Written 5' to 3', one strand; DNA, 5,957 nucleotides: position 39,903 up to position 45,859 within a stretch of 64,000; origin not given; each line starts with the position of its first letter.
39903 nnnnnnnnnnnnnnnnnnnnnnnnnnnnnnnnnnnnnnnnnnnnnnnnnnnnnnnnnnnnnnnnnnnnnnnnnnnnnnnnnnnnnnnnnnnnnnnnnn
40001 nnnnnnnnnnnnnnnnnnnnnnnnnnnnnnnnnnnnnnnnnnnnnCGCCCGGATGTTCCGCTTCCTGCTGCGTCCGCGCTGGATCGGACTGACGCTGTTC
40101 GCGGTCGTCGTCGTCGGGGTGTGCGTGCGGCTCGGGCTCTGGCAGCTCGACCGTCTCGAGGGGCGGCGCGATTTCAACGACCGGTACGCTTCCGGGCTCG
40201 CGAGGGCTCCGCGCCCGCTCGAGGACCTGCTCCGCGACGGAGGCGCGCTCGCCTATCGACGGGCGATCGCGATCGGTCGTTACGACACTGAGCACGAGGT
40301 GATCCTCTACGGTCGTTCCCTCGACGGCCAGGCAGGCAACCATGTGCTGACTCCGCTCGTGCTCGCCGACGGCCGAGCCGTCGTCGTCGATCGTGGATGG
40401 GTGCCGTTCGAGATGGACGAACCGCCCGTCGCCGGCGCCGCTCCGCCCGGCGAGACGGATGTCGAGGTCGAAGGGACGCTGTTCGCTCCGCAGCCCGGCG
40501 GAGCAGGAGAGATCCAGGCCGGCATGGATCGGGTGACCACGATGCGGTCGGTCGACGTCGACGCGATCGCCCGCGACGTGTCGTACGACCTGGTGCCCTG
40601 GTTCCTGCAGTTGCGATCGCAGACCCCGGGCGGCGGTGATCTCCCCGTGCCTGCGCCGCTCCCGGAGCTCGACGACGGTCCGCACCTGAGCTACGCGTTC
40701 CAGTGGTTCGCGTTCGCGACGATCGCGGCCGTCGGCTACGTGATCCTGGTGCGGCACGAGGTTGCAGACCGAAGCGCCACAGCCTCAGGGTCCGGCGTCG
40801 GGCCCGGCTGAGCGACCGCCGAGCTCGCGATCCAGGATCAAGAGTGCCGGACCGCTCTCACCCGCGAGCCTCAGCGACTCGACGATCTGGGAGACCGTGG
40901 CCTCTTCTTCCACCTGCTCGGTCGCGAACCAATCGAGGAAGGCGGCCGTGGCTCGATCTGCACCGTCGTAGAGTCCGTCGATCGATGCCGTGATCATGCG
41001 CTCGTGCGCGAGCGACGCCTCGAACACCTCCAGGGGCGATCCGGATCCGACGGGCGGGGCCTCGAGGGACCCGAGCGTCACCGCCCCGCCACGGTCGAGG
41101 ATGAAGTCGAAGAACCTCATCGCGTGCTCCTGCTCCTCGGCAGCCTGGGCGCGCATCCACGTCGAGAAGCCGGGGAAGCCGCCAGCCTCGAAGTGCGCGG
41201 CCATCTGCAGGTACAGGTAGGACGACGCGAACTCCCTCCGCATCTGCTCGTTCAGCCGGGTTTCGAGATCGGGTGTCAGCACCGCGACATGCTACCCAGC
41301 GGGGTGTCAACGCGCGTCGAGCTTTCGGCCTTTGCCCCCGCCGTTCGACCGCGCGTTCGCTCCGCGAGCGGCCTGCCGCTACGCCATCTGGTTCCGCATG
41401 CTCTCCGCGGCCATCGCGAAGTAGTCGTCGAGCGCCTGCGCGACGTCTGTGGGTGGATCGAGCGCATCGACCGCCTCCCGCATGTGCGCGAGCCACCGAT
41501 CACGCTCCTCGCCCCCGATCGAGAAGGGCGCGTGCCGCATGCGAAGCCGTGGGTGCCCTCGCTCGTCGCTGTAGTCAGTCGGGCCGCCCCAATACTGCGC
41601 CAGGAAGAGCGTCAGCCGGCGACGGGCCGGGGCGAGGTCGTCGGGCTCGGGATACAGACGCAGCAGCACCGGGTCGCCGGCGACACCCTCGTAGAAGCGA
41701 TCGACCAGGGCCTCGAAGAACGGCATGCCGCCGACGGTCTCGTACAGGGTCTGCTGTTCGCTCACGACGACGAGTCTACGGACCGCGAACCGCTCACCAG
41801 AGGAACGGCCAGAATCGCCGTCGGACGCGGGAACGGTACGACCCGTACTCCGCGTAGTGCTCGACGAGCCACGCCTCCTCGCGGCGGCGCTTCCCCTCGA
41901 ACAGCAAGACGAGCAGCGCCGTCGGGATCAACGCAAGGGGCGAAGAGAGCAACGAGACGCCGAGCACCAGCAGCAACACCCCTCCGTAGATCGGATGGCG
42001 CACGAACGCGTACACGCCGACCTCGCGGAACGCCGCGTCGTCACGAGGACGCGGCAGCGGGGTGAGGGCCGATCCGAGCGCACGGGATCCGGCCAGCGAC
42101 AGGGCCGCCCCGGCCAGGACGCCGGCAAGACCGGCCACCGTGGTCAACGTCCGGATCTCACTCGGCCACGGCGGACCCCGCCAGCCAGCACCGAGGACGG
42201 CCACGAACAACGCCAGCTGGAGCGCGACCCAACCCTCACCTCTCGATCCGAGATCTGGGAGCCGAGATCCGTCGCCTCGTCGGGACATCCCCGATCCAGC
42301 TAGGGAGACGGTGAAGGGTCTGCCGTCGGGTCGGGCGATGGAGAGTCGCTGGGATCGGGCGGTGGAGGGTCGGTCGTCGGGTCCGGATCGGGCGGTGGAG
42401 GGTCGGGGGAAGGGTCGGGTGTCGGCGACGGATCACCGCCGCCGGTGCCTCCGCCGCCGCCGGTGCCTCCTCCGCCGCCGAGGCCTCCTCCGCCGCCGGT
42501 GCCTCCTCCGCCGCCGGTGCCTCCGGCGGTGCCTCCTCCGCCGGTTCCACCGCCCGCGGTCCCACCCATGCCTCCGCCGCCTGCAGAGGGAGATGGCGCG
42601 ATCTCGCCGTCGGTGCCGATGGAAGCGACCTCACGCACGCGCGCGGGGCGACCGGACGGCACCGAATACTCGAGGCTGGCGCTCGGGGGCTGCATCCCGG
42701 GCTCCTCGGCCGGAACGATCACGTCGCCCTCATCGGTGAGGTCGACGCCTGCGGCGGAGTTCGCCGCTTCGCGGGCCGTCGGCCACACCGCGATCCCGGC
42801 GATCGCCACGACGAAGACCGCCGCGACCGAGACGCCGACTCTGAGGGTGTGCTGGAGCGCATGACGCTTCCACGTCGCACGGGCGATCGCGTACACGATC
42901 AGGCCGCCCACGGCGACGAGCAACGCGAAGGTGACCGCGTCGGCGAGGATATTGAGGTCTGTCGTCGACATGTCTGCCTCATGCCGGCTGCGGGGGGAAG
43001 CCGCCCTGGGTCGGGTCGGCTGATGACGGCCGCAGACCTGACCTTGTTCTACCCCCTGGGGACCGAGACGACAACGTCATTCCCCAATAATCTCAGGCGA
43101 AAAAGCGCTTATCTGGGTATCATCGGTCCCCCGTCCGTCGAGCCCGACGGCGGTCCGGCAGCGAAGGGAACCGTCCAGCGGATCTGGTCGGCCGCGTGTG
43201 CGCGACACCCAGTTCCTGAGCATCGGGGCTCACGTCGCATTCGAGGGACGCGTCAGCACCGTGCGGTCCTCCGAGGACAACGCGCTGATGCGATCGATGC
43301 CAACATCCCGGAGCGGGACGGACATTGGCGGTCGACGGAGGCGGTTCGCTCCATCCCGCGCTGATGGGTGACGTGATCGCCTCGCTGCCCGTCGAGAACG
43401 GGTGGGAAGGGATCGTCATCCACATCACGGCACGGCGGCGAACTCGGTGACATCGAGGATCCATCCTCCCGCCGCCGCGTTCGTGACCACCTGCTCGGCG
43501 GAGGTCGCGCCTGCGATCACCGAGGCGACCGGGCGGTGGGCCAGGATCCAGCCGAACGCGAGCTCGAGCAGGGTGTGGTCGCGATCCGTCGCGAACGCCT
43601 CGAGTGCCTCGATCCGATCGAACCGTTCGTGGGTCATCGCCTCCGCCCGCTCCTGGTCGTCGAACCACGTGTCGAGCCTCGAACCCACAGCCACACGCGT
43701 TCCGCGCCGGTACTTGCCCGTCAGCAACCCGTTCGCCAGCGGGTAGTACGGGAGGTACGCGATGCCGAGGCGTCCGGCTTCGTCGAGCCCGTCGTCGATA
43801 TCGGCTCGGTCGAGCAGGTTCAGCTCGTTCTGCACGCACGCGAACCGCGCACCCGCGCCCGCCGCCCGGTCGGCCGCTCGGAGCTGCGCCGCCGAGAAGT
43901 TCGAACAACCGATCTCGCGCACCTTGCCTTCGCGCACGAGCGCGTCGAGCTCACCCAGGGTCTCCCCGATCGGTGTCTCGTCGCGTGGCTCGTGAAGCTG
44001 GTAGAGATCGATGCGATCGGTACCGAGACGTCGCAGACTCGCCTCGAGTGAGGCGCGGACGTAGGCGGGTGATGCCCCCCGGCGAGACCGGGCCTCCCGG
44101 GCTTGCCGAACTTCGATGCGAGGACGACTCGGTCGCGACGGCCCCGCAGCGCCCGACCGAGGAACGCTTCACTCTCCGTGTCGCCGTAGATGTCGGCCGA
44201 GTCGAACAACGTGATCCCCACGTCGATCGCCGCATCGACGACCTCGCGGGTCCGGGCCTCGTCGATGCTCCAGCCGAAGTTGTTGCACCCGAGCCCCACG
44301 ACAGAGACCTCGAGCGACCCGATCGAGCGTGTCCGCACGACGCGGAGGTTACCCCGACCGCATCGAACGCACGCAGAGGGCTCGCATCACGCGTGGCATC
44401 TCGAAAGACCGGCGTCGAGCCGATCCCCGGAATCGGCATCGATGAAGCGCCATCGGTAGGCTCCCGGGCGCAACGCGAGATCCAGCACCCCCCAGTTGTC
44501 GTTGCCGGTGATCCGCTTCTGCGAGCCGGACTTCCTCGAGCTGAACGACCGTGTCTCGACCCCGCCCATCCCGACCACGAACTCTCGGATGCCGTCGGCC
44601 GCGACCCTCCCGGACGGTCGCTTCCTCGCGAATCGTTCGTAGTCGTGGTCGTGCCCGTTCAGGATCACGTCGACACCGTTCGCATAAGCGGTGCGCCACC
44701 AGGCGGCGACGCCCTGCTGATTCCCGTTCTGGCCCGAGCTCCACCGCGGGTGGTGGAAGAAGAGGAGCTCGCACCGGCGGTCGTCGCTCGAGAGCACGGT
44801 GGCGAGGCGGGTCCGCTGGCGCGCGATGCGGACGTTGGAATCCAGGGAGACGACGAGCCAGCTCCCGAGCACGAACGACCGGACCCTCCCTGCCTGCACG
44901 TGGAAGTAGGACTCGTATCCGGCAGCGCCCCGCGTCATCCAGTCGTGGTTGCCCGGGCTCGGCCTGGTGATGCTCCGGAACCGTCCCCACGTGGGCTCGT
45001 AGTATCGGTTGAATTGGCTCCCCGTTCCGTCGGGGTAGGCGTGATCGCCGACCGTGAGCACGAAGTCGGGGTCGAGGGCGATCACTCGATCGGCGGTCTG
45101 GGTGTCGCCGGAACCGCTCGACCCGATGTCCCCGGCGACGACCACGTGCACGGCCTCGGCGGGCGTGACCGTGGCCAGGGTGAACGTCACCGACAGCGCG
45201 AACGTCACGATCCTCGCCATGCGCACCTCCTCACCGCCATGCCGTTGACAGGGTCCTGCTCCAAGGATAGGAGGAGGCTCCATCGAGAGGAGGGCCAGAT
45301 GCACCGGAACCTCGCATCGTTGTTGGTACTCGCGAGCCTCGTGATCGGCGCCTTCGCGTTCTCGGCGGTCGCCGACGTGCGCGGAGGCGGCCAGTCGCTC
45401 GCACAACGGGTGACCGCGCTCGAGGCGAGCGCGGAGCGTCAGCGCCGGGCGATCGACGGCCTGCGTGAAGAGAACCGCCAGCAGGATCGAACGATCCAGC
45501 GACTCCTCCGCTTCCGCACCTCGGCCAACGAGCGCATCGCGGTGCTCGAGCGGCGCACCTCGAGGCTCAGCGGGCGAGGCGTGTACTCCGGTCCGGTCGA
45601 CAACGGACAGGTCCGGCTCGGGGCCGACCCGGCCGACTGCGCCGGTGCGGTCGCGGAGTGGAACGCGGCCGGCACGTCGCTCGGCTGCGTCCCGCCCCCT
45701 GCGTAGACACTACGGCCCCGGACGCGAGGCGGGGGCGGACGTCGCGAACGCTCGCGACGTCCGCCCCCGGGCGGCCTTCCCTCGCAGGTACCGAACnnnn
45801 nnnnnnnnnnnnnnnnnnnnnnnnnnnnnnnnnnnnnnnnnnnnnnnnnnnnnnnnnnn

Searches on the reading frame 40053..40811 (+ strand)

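Call 8: search_protein_families(library=pfam, proteins=[window:40053-40811:+])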
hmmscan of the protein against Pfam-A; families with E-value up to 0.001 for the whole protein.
window:40053-40811:+ (252 aa): 1 family
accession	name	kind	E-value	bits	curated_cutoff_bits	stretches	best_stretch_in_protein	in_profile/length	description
PF02104.20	SURF1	-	9.5e-37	127.8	23.4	1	19-222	2-204/205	SURF1 family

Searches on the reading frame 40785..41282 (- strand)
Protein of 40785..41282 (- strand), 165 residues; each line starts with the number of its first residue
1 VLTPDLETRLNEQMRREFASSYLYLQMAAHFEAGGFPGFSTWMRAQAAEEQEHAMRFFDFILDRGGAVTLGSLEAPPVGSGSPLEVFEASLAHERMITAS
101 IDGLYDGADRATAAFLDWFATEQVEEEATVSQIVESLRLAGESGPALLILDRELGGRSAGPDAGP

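Call 8: search_protein_families(library=pfam, proteins=[window:40785-41282:-])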
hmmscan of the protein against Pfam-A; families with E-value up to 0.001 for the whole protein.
window:40785-41282:- (165 aa): 2 families
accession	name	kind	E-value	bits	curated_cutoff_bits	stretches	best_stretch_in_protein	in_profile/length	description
PF00210.30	Ferritin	-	7.1e-38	130.2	24.5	1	9-139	3-141/142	Ferritin-like domain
PF02915.23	Rubrerythrin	-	6.4e-05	23.8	22.8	1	12-69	5-61/137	Rubrerythrin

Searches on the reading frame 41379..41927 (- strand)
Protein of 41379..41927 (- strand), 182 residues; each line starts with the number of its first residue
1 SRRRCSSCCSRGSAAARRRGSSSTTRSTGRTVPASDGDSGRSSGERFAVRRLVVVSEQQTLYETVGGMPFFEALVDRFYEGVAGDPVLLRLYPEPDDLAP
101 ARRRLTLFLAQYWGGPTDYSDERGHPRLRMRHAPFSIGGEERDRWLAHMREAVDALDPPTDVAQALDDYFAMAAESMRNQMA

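Call 9: search_protein_families(library=pfam, proteins=[window:41379-41927:-], max_evalue=0.01)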
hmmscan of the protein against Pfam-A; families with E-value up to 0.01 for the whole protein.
window:41379-41927:- (182 aa): 1 family
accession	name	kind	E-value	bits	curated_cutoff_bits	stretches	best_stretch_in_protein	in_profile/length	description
PF01152.27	Bac_globin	-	3.4e-31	108.4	21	1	60-173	1-115/121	Bacterial-like globin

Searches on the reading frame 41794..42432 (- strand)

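Call 9: search_protein_families(library=pfam, proteins=[window:41794-42432:-], max_evalue=0.01)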
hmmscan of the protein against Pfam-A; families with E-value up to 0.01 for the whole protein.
window:41794-42432:- (212 aa): 2 families
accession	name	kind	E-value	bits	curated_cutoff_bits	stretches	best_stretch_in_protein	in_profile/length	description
PF04191.18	PEMT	-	6.6e-09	36.6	25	1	97-195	2-104/105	Phospholipid methyltransferase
PF04140.19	ICMT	-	1.4e-06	29.1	24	1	118-187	18-91/95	Isoprenylcysteine carboxyl methyltransferase (ICMT) family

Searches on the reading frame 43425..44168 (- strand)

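Call 9: search_protein_families(library=pfam, proteins=[window:43425-44168:-], max_evalue=0.01)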
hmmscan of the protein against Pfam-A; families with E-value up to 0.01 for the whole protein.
window:43425-44168:- (247 aa): 1 family
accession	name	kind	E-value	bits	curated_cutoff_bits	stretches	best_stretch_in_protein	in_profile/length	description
PF00248.27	Aldo_ket_red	-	4.9e-44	151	24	1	26-243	76-283/291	Aldo/keto reductase family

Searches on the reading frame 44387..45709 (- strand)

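Call 48: search_protein_families(library=pfam, proteins=[window:44387-45709:-], max_evalue=0.0001)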
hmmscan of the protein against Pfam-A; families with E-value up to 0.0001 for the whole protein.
window:44387-45709:- (440 aa): 1 family
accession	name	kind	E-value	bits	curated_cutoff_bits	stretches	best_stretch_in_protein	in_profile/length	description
PF00149.33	Metallophos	-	1.5e-10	42.3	21.5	1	188-357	2-191/191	Calcineurin-like phosphoesterase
